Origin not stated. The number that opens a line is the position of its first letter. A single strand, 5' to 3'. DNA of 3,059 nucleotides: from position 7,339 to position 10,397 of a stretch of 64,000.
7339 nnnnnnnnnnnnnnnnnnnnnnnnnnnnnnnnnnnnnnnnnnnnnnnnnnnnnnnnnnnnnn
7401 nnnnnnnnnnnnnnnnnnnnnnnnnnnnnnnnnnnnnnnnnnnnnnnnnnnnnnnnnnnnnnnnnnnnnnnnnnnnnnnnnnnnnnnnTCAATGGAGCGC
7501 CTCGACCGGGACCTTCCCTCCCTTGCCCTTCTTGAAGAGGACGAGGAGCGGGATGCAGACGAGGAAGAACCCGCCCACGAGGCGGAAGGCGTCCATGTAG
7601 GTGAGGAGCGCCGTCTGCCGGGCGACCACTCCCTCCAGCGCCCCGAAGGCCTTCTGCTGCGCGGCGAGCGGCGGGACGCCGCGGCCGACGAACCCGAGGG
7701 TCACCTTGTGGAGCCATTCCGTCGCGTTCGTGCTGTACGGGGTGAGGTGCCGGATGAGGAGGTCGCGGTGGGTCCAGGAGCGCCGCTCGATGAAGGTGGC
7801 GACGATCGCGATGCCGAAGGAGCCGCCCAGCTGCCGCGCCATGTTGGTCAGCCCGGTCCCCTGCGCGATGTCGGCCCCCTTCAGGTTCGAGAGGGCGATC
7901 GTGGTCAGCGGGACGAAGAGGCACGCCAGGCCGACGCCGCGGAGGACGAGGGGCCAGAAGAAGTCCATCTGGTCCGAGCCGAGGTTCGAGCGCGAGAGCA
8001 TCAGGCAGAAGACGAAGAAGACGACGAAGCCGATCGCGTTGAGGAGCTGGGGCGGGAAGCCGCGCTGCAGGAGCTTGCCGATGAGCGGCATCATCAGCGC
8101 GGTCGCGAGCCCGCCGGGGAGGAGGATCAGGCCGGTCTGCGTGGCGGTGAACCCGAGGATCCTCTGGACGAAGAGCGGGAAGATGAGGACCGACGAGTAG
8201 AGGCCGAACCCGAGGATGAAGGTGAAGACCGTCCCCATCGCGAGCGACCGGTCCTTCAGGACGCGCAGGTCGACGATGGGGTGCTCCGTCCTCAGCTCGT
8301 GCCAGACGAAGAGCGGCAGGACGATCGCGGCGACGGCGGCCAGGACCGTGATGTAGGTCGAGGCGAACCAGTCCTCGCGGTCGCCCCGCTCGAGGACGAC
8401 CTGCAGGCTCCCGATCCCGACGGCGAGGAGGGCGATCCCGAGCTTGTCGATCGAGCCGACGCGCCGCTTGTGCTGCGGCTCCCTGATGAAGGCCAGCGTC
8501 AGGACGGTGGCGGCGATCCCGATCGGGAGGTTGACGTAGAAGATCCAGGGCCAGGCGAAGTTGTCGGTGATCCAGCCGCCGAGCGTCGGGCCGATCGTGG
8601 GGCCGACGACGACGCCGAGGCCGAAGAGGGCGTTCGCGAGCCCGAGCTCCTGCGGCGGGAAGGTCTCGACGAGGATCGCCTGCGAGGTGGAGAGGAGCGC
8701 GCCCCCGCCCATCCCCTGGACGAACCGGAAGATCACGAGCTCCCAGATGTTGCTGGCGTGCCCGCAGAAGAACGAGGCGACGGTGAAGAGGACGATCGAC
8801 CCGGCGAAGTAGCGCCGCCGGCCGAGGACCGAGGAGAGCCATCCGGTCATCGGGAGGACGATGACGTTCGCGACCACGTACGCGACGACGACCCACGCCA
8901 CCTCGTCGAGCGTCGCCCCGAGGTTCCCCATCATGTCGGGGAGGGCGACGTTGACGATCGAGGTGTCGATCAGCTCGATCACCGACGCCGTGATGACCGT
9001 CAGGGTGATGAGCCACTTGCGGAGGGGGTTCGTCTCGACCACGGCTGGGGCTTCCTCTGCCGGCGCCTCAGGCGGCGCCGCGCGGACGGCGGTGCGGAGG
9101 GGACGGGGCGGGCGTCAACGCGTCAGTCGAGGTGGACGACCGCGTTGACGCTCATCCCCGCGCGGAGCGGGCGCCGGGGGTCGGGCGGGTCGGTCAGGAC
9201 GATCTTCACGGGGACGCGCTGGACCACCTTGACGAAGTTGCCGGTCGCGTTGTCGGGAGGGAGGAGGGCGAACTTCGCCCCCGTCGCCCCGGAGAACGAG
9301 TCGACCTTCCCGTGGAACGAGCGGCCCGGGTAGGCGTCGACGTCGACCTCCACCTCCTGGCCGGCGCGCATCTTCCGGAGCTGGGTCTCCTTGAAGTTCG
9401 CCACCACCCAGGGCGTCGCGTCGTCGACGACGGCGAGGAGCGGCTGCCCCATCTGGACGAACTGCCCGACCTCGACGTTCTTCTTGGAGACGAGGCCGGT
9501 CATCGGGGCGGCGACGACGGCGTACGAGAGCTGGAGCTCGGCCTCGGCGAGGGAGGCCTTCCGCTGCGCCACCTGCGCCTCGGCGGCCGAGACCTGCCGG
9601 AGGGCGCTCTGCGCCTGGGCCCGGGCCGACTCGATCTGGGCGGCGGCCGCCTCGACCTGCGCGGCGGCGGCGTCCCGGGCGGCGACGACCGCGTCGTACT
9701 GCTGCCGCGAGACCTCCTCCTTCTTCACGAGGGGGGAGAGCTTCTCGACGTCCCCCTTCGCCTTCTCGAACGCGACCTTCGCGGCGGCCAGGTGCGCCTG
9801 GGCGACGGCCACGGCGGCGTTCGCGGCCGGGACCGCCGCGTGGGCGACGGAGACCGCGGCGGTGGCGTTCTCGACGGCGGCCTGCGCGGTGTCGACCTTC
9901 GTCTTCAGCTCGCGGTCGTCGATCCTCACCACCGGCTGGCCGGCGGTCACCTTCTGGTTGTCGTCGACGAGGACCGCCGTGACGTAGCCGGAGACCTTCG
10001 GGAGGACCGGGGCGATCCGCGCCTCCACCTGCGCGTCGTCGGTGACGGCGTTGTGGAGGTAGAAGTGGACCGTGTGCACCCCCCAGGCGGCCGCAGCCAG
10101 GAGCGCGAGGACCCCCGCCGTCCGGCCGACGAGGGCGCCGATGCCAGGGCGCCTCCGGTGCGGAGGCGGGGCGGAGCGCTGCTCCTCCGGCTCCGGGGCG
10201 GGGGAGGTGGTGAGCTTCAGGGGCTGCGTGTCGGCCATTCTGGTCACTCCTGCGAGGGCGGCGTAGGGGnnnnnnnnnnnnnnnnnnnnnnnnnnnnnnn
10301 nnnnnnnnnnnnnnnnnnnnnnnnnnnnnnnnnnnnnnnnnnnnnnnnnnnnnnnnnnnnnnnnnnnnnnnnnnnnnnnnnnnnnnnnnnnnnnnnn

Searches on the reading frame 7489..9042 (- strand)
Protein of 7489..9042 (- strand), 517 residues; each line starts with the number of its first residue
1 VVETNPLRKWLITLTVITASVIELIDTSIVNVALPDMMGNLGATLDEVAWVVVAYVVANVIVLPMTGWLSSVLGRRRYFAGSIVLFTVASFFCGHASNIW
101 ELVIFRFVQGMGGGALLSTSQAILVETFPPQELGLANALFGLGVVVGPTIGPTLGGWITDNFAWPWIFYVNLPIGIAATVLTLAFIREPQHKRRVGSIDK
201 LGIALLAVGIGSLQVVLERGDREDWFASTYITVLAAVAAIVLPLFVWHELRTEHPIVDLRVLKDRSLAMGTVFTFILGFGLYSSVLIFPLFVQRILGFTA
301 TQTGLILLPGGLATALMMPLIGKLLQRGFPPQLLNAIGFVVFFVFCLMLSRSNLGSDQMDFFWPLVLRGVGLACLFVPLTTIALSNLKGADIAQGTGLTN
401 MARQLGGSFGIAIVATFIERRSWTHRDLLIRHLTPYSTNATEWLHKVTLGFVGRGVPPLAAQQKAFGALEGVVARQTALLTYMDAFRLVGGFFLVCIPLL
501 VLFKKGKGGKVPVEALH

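Call 58: search_protein_families(library=pfam, proteins=[window:7489-9042:-], max_evalue=0.001)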
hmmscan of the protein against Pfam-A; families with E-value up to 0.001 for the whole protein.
window:7489-9042:- (517 aa): 3 families
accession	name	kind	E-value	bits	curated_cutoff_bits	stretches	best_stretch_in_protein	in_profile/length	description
PF07690.21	MFS_1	-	9.4e-62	209.4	33.4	1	18-410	3-346/347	Major Facilitator Superfamily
PF00083.30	Sugar_tr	-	1e-10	41.6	22.3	1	48-183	48-189/452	Sugar (and other) transporter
PF05977.19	MFS_3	-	6.9e-07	28.5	27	1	14-189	13-192/524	Transmembrane secretion effector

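Call 59: search_protein_families(library=ncbifam, proteins=[window:7489-9042:-], max_evalue=0.001)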
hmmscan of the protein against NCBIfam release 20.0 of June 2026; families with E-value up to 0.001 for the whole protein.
window:7489-9042:- (517 aa): 62 families (the best 25 are shown)
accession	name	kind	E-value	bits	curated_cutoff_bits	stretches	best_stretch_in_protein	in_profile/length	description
TIGR00711.1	efflux_EmrB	subfamily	7.1e-136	453.8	230.2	1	12-501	3-482/485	DHA2 family efflux MFS transporter permease subunit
NF000391.1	EmrB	exception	2.4e-104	349.8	925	1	11-502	11-494/501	multidrug efflux MFS transporter permease subunit EmrB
NF007799.0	PRK10504.1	subfamily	1.2e-49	169.5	426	1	18-418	17-413/471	multidrug transporter subunit MdtD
NF000060.1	MFS_efflux_LmrB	exception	2.8e-45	155.1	800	1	12-416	18-421/479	lincomycin efflux MFS transporter Lmr(B)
NF000095.1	tet_MFS_OtrB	exception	6.8e-44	150.3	999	1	17-415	32-434/563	oxytetracycline resistance efflux MFS transporter OtrB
NF000025.1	MFS_efflux_tcmA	exception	1.6e-35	122.8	999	1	8-420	23-433/538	tetracenomycin C efflux MFS transporter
NF040895.2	MFS_effux_SdrM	equivalog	7.2e-33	114.3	550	1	8-417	3-403/441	multidrug efflux MFS transporter SdrM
NF040856.1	FexB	exception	2.1e-32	112.6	950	1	12-421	19-423/469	chloramphenicol/florfenicol efflux MFS transporter FexB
NF000009.1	tet_MFS_Tcr3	exception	6.2e-32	110.8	1000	1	16-414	36-438/512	tetracycline efflux MFS transporter Tcr3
NF011571.1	PRK14995.1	subfamily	9.7e-32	110.3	701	1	8-425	3-417/493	SmvA family efflux MFS transporter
NF000218.1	FexA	exception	5.1e-31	107.8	900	1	16-421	25-432/475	chloramphenicol/florfenicol efflux MFS transporter FexA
NF000031.1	MFS_efflux_LmrA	exception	3.3e-29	101.9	850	1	10-414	30-433/484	lincomycin efflux MFS transporter Lmr(A)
TIGR00893.1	2A0114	subfamily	9.3e-27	94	395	2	21-195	4-178/399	D-galactonate transporter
NF000089.1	qac_MFS_AB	exception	7e-25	87.8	900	1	9-416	17-423/514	QacA/B family quaternary ammonium compound efflux MFS transporter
TIGR00880.1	2_A_01_02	superfamily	1.4e-24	86.8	131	1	50-188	2-140/141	multidrug resistance protein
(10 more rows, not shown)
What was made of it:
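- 7489..9042 (-): DHA2/EmrB-family MFS efflux permease. Pfam MFS_1 (calls 58, 59).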

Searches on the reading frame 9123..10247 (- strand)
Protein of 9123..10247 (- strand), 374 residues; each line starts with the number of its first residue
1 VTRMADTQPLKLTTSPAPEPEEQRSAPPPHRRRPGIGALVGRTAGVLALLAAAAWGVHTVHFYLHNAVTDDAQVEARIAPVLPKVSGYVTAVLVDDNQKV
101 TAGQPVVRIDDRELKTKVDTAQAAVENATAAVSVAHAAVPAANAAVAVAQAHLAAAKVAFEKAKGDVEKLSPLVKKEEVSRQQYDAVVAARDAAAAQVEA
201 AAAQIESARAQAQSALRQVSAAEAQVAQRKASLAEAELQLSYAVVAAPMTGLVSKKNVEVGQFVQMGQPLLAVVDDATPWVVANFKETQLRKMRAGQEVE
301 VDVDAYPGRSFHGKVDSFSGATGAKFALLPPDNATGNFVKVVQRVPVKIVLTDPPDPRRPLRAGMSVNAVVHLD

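Call 58: search_protein_families(library=pfam, proteins=[window:9123-10247:-], max_evalue=0.001)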
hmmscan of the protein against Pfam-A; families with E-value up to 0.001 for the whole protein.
window:9123-10247:- (374 aa): 5 families
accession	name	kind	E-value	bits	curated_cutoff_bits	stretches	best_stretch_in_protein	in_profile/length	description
PF16576.10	HlyD_D23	-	8.6e-23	81.2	30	1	75-317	16-183/214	Barrel-sandwich domain of CusB or HlyD membrane-fusion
PF00529.27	CusB_dom_1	-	1.6e-15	57.6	26.5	1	56-371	5-87/89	Cation efflux system protein CusB domain 1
PF13437.12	HlyD_3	-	2.7e-15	57.4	22.2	1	244-323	1-81/106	HlyD family secretion protein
PF13533.13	Biotin_lipoyl_2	-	6.3e-08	32.7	29.8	1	82-110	4-32/32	Biotin-lipoyl like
PF00364.28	Biotin_lipoyl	-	7.9e-06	26.1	22.1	0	84-109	48-73/73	Biotin-requiring enzyme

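Call 59: search_protein_families(library=ncbifam, proteins=[window:9123-10247:-], max_evalue=0.001)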
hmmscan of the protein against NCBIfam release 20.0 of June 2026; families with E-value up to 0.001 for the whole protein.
window:9123-10247:- (374 aa): 24 families
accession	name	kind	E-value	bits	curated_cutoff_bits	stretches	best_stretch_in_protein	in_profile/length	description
TIGR00998.1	8a0101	subfamily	1.2e-75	254.6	390.8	1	46-369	10-332/334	EmrA/EmrK family multidrug efflux transporter periplasmic adaptor subunit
NF011715.0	PRK15136.1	equivalog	9e-53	179.3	563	1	46-371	29-345/390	multidrug efflux MFS transporter periplasmic adaptor subunit EmrA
NF007785.0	PRK10476.1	equivalog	6.9e-52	176.4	376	1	43-371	13-340/347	multidrug transporter subunit MdtN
TIGR01730.1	RND_mfp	subfamily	6e-39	133.9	94.9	3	209-323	101-215/322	efflux RND transporter periplasmic adaptor subunit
NF002939.0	PRK03598.1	equivalog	4.6e-32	111.5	393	1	47-326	13-286/332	secretion protein HlyD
NF007850.1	PRK10559.1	equivalog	9.7e-26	90.6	400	2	178-356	84-265/303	p-hydroxybenzoic acid efflux pump subunit AaeA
TIGR02971.1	heterocyst_DevB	subfamily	2.3e-16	60.1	129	1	89-317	27-277/327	ABC exporter membrane fusion protein, DevB family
TIGR01843.1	type_I_hlyD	subfamily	1.3e-15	57.3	208.65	2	183-317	210-350/422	HlyD family type I secretion periplasmic adaptor subunit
TIGR00999.1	8a0102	subfamily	5.6e-13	48.6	319.3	1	144-319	20-168/271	CzcB/NccB family metal efflux transporter periplasmic adaptor subunit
NF007132.1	PRK09578.1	equivalog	6.6e-13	48.2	512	2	213-280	144-212/396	MexX/AxyX family multidrug efflux RND transporter periplasmic adaptor subunit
NF008589.1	PRK11556.1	equivalog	1.7e-11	43.7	391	1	218-276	168-227/392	MdtA/MuxA family multidrug efflux RND transporter periplasmic adaptor subunit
NF033138.2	RND-peri-MexC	equivalog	4e-11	42.7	625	2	143-211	100-168/375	MexC family multidrug efflux RND transporter periplasmic adaptor subunit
NF045904.1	RND-peri-MexE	equivalog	1.3e-10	40.8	714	2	218-275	147-204/390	multidrug efflux RND transporter periplasmic adaptor subunit MexE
NF007362.0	PRK09859.1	equivalog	3.1e-09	36.4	738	1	211-269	138-196/385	multidrug transporter subunit MdtE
NF011604.1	PRK15030.1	equivalog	3.3e-09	36.2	765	1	213-282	144-214/397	multidrug efflux RND transporter periplasmic adaptor subunit AcrA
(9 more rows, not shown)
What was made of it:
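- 9123..10247 (-): EmrA-family periplasmic adaptor (membrane fusion protein). TIGR00998 scores 254.6 bits, below its cut-off of 390.8 (calls 58, 59).
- On EmrAB-type (MFS) tripartite pump operon: The adaptor's best match is TIGR00998 EmrA/EmrK at 254.6, below its cut-off of 390.8, with Pfam HlyD families met (calls 58, 59).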
